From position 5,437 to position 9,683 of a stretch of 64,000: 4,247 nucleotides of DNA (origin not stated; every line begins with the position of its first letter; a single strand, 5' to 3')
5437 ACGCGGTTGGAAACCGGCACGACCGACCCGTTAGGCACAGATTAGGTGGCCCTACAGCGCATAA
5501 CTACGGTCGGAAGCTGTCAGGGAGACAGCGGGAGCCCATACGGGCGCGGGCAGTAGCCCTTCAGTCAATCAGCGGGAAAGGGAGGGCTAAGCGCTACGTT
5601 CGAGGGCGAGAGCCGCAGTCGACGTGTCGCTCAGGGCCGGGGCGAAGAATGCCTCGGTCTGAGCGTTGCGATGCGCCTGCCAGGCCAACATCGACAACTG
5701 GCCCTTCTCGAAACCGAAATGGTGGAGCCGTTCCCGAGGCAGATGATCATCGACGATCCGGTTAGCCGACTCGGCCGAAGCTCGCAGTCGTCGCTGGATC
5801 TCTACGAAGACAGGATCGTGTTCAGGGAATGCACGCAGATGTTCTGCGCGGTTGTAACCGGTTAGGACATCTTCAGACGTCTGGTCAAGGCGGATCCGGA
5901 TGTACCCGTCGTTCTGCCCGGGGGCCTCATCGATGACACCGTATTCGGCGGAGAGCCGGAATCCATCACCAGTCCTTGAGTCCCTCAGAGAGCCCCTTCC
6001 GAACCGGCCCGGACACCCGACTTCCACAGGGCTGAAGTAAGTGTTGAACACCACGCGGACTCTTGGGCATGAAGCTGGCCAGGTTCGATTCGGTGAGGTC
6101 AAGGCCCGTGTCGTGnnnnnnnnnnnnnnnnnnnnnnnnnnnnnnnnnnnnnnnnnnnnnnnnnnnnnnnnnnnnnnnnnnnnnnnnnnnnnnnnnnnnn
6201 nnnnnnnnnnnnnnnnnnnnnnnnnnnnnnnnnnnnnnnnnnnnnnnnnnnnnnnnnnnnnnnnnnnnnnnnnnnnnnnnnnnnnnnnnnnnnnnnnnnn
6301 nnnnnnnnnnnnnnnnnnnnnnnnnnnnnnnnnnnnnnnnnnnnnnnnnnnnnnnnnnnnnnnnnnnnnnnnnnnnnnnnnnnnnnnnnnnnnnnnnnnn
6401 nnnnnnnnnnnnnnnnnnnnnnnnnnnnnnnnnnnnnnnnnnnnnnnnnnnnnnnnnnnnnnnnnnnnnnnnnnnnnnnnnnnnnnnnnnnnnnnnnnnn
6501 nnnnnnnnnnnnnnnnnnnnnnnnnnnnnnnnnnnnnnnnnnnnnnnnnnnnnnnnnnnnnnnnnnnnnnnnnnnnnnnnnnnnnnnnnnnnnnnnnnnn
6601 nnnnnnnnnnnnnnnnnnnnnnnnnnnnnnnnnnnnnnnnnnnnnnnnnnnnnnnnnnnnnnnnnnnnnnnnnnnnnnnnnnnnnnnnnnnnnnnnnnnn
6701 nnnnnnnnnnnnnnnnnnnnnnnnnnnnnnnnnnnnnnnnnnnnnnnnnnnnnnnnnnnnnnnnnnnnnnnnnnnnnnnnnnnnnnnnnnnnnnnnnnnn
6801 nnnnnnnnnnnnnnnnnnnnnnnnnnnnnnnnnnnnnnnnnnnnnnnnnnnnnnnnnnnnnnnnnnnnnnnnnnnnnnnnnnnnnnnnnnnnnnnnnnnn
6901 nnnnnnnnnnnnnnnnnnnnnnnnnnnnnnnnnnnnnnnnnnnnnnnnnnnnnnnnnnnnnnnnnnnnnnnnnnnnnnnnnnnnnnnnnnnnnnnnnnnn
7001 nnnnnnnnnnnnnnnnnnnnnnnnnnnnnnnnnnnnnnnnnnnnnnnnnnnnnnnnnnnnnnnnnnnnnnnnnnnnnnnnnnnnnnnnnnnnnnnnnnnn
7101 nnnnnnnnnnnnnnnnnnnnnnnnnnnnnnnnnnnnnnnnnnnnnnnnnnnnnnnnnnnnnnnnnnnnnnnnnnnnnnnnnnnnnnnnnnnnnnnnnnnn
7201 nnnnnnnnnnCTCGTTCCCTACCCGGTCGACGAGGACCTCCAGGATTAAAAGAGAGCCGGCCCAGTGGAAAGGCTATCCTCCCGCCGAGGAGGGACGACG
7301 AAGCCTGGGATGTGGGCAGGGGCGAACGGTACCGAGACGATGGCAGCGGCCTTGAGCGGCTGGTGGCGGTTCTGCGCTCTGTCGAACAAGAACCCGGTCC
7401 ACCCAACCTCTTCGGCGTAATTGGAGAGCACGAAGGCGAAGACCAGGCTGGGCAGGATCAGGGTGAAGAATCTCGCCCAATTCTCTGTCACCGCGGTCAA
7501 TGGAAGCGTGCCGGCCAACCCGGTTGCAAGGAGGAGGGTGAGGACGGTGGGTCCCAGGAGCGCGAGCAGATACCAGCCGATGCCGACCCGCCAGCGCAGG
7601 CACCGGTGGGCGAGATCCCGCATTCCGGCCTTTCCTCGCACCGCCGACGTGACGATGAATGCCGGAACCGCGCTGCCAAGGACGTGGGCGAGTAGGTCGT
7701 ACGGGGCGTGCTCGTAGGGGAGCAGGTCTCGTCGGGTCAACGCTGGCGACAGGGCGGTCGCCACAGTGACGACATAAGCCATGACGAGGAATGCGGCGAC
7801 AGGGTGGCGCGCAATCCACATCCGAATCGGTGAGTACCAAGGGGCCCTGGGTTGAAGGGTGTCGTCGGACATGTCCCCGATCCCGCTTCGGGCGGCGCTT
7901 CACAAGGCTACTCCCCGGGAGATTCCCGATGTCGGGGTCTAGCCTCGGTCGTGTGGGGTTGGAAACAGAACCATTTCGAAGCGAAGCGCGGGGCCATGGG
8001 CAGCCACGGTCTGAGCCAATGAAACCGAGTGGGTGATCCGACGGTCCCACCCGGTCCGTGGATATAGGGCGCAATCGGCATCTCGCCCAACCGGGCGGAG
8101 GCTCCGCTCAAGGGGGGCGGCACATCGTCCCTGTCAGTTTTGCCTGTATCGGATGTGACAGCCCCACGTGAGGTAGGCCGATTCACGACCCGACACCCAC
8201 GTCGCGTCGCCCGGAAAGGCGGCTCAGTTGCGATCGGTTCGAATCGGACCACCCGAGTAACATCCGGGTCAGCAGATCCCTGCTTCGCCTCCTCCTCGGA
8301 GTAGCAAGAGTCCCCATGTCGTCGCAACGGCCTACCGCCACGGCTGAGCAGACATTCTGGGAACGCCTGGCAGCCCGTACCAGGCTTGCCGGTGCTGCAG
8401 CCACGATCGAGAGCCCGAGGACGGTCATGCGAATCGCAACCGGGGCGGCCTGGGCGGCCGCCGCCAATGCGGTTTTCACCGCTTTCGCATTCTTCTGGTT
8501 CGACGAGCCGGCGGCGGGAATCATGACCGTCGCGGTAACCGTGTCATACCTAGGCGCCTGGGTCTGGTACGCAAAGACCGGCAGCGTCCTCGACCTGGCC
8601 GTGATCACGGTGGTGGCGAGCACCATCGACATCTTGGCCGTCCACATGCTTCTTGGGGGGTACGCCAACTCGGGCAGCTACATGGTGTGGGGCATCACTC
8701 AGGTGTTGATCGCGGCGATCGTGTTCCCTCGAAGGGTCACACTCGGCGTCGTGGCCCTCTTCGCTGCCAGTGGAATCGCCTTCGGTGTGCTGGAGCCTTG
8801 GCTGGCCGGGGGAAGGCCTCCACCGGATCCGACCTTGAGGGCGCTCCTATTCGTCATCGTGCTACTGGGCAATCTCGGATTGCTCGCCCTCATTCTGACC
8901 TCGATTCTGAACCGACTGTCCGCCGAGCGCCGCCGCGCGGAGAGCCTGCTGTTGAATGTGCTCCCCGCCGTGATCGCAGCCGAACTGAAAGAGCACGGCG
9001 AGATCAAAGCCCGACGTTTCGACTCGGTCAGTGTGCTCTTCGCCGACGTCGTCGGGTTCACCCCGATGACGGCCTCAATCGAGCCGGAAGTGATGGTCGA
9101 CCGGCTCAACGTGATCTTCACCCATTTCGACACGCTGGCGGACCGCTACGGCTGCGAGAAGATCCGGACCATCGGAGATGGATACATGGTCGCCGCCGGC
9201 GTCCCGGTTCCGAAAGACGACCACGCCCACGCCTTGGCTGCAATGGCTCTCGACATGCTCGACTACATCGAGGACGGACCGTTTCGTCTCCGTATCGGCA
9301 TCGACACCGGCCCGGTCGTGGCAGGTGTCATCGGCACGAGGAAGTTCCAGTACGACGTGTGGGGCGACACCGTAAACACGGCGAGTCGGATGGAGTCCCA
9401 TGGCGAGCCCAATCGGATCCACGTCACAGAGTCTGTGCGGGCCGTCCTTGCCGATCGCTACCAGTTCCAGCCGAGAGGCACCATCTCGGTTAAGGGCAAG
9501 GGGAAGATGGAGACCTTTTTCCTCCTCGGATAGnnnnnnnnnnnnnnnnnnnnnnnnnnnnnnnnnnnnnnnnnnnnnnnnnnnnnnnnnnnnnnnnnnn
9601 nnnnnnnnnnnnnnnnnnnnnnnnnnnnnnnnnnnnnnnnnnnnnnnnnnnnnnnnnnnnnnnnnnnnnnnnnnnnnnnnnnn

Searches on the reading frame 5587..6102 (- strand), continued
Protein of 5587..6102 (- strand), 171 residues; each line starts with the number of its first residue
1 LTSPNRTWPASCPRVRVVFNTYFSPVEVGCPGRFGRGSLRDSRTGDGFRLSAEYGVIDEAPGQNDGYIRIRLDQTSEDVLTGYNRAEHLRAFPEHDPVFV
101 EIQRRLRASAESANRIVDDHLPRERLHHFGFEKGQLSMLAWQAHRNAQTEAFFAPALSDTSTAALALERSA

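Call 117: fold_search(model_id=the predicted structure, library=pdb)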
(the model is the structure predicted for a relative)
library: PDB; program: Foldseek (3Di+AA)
matches with E <= 10: 1230; with E <= 0.001: 1
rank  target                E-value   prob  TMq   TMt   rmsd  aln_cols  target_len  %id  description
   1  1muh_A                1.4e-06  1.00  0.35  0.36  15.0       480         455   11  CRYSTAL STRUCTURE OF TN5 TRANSPOSASE COMPLEXED WITH TRANSPOSON END DNA (released 2002-09-27)
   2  8xgc_L                4.6e-03  0.16  0.10  0.09  30.4       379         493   11  Structure of yeast replisome associated with FACT and histone hexamer, Composite map (released 2024-02-14)
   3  6pe2_A                1.4e-02  0.84  0.16  0.17  11.9       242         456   12  Drosophila P element transposase strand transfer complex (released 2019-10-30)
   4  6xlb_C1               1.9e-02  0.16  0.08  0.12  22.6       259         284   10  Apo full-length Hsc82 in complex with Aha1 (released 2021-06-30)
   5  5a3f_A                2.0e-02  0.54  0.14  0.11  18.2       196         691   11  Crystal structure of the dynamin tetramer (released 2015-08-26)
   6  2ygk_A                2.2e-02  0.28  0.16  0.20  13.0       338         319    8  Crystal structure of the NurA nuclease from Sulfolobus solfataricus (released 2011-12-14)
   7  5u78_B                2.3e-02  0.92  0.13  0.36   7.4       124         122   14  Crystal structure of ORP8 PH domain in P1211 space group (released 2017-10-18)
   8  5u78_D                2.3e-02  0.91  0.13  0.37   7.2       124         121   12  Crystal structure of ORP8 PH domain in P1211 space group (released 2017-10-18)
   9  5u78_A                2.4e-02  0.91  0.14  0.37   7.0       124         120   14  Crystal structure of ORP8 PH domain in P1211 space group (released 2017-10-18)
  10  2ys3_MODEL_1_A        2.7e-02  0.85  0.15  0.37  10.1       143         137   15  Solution structure of the PH domain of Kindlin-3 from human (released 2007-10-09)
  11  5a3f_C                4.0e-02  0.51  0.15  0.11  16.9       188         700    8  Crystal structure of the dynamin tetramer (released 2015-08-26)
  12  5efv_C                5.2e-02  0.11  0.10  0.08  28.6       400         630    9  The host-recognition device of Staphylococcus aureus phage Phi11 (released 2016-05-25)
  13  8sgk_A                6.4e-02  0.09  0.07  0.07  21.3       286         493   11  CryoEM structure of Deinococcus radiodurans BphP photosensory module in Pr state (released 2024-05-22)
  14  2dfk_A                7.1e-02  0.20  0.11  0.13  14.5       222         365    8  Crystal structure of the CDC42-Collybistin II complex (released 2006-05-02)
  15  4dx8_D                7.5e-02  0.47  0.10  0.25   9.8       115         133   14  ICAP1 in complex with KRIT1 N-terminus (released 2013-01-09)
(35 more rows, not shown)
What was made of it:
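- Its best PDB match is Tn5 transposase 1muh_A (E 1.4e-6, probability 1.00, 480 aligned columns), followed by P-element transposase and, much lower in the list (rank 32, probability 0.54), Hermes (call 117).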

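Call 121: find_related_loci(query=A11, collection=genome_contigs, flank=10000)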
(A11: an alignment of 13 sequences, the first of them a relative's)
Query A11 (476 aa) in genome_contigs; peptide patterns used: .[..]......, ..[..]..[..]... (x = any residue, [..] = any of these).
40 stretches matched a pattern; 11 encode a relative of the query (tblastn E <= 1e-3); 11 distinct loci.
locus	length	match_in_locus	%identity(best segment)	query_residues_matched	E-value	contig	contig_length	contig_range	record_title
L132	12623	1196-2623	100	1-476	0e+0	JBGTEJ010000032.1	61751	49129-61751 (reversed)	MAG: Acidimicrobiia bacterium isolate JTS-RE164 k141_2693470, whole genome shotgun sequence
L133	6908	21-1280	79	57-476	0e+0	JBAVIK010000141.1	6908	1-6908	MAG: Acidimicrobiia bacterium isolate MFD02594_ilm_asm_bin11 k127_103182, whole genome shotgun sequence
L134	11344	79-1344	68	41-460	0e+0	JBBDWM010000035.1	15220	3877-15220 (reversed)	MAG: Acidimicrobiia bacterium isolate LejiaD_63_54 Lejia_D_6169_length_15220_cov_32, whole genome shotgun sequence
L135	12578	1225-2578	66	6-459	2e-176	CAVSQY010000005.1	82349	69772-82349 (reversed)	MAG: uncultured Actinomycetes bacterium isolate MFD05684.bin.1.382 genome assembly, contig: contig_115387, whole genome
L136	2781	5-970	71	139-460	6e-152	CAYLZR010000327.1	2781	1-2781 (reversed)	MAG TPA_asm: uncultured Gemmatimonadaceae bacterium isolate binchicken_co61_8 genome assembly, contig: NODE_15655_length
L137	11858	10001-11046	68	6-354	7e-132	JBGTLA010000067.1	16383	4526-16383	MAG: Acidimicrobiia bacterium isolate JTS-RE326 k141_177739, whole genome shotgun sequence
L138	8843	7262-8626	70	5-460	0e+0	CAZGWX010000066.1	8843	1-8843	MAG TPA_asm: uncultured Acidimicrobiaceae bacterium isolate binchicken_co31_406 genome assembly, contig: k141_2364749, w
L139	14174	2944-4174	65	60-468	8e-151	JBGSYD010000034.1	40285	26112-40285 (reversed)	MAG: Acidimicrobiia bacterium isolate JTS-RE82 k141_12279848, whole genome shotgun sequence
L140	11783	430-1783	49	7-461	1e-111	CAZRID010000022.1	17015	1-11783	MAG TPA_asm: uncultured Acidimicrobiaceae bacterium isolate SRP136066_co1_206 genome assembly, contig: NODE_3509_length_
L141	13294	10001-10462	65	18-172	2e-55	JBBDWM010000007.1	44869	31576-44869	MAG: Acidimicrobiia bacterium isolate LejiaD_63_54 Lejia_D_1402_length_44869_cov_33, whole genome shotgun sequence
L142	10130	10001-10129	55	77-120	1e-6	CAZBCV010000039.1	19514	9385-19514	MAG TPA_asm: uncultured Aureispira sp. isolate SRP072547_co1_319 genome assembly, contig: NODE_4324_length_19514_cov_8.5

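Call 126: search_solved_structures(query=A7, max_evalue=1, show_alignments=2)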
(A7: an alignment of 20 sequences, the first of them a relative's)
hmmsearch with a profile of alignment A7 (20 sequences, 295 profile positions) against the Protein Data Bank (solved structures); distinct sequences matched with E-value up to 1: 11.
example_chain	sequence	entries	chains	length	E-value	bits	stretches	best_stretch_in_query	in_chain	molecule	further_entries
1a0p_A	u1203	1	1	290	1.1e-06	31.5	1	32-280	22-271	SITE-SPECIFIC RECOMBINASE XERD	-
5vfz_A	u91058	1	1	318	3e-06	30.1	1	65-280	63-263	Gp33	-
5hxy_A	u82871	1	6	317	5.9e-05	25.9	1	110-282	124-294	Tyrosine recombinase XerA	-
4a8e_A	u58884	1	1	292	0.00075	22.3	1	115-245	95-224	PROBABLE TYROSINE RECOMBINASE XERC-LIKE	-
9i5v_14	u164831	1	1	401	0.011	18.5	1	31-185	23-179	Ribosome-associated translation inhibitor RaiA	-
2xra_A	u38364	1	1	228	0.041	16.5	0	187-207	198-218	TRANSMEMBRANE PROTEIN GP41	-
2cmr_A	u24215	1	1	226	0.066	15.9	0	188-207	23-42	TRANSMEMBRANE GLYCOPROTEIN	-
3o3x_A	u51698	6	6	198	0.15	14.7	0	188-205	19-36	gp41-5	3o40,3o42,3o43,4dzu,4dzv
3ma9_A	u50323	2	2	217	0.17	14.5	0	188-207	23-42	Transmembrane glycoprotein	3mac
4jcw_A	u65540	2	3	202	0.24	14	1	241-277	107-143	cellulose binding protein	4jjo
4js7_A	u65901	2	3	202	0.24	14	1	241-277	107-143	cellulose binding protein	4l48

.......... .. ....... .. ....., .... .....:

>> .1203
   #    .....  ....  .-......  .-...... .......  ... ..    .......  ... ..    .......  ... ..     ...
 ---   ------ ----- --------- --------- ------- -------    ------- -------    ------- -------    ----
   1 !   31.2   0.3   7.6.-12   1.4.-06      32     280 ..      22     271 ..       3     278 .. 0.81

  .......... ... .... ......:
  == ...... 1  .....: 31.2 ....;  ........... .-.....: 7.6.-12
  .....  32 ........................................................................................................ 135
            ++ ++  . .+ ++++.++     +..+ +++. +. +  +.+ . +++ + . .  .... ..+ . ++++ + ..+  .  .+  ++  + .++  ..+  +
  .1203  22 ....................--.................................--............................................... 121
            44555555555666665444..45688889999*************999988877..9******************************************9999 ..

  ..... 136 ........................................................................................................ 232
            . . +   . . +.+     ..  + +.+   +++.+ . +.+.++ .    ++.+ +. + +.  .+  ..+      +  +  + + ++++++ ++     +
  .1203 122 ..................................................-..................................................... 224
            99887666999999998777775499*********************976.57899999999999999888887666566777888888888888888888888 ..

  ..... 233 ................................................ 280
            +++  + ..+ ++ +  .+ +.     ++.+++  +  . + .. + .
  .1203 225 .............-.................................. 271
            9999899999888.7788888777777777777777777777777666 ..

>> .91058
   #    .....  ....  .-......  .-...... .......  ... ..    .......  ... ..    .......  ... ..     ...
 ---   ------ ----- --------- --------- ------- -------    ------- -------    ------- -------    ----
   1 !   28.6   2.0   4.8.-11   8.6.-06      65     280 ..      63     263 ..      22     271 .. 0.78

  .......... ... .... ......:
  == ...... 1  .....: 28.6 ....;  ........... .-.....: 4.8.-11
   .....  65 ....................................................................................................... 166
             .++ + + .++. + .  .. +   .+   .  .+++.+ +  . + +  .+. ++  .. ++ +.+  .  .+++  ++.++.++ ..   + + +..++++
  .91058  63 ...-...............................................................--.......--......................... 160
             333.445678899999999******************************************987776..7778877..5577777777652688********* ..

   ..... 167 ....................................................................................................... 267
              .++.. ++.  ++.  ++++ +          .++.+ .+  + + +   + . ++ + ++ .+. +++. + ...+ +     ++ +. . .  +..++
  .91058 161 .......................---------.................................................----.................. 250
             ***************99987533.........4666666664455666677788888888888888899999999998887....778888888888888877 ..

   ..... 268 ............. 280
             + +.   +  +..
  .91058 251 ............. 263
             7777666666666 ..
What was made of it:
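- On Tyrosine-recombinase integrative element (attP/attL/attR): The 302-aa protein is XerD-like (E 1e-6, call 126).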

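Call 127: find_encoding_contigs(protein=P0130, flank=4000, max_places=4)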
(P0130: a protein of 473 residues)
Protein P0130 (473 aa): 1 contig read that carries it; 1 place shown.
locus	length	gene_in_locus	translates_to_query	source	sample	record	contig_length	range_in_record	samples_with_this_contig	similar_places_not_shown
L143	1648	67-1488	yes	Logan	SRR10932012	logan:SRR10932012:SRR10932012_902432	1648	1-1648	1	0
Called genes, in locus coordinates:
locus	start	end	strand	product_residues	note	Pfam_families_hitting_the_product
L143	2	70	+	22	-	?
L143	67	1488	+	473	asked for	-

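Call 128: find_encoding_contigs(protein=P0139, flank=4000, max_places=4)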
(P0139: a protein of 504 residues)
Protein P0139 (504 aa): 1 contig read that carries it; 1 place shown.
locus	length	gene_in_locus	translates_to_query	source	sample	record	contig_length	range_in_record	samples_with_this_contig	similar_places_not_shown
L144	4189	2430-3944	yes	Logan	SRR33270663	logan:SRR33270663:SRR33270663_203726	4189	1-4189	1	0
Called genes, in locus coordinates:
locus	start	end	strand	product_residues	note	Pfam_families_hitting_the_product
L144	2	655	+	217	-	?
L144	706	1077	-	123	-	-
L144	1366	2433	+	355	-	-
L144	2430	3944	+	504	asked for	-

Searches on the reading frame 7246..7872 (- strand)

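Call 10: search_protein_families(library=pfam, proteins=[window:7246-7872:-], max_evalue=0.01)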
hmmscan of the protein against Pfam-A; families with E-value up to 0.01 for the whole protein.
window:7246-7872:- (208 aa): 1 family
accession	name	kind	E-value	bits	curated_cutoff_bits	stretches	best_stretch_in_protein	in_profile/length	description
PF02517.21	Rce1-like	-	3.4e-06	27.7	22.4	1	139-190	4-55/93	Type II CAAX prenyl endopeptidase Rce1-like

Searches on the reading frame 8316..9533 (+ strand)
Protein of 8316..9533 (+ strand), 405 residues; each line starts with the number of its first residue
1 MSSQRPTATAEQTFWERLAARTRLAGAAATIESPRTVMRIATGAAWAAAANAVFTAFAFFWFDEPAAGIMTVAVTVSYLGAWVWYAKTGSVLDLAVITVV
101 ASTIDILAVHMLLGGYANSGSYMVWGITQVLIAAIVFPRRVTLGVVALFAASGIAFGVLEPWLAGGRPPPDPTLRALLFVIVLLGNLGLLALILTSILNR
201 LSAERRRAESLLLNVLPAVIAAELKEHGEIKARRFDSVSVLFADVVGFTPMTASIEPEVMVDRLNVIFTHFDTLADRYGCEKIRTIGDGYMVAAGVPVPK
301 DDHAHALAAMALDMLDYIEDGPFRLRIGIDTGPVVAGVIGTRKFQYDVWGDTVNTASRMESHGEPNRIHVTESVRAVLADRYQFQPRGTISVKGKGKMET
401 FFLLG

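Call 10: search_protein_families(library=pfam, proteins=[window:8316-9533:+], max_evalue=0.01)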
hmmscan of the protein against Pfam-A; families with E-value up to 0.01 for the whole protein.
window:8316-9533:+ (405 aa): 1 family
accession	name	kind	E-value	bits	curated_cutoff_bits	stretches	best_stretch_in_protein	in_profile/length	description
PF00211.25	Guanylate_cyc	-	4.5e-63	212.6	21.9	1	231-404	2-182/183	Adenylate and Guanylate cyclase catalytic domain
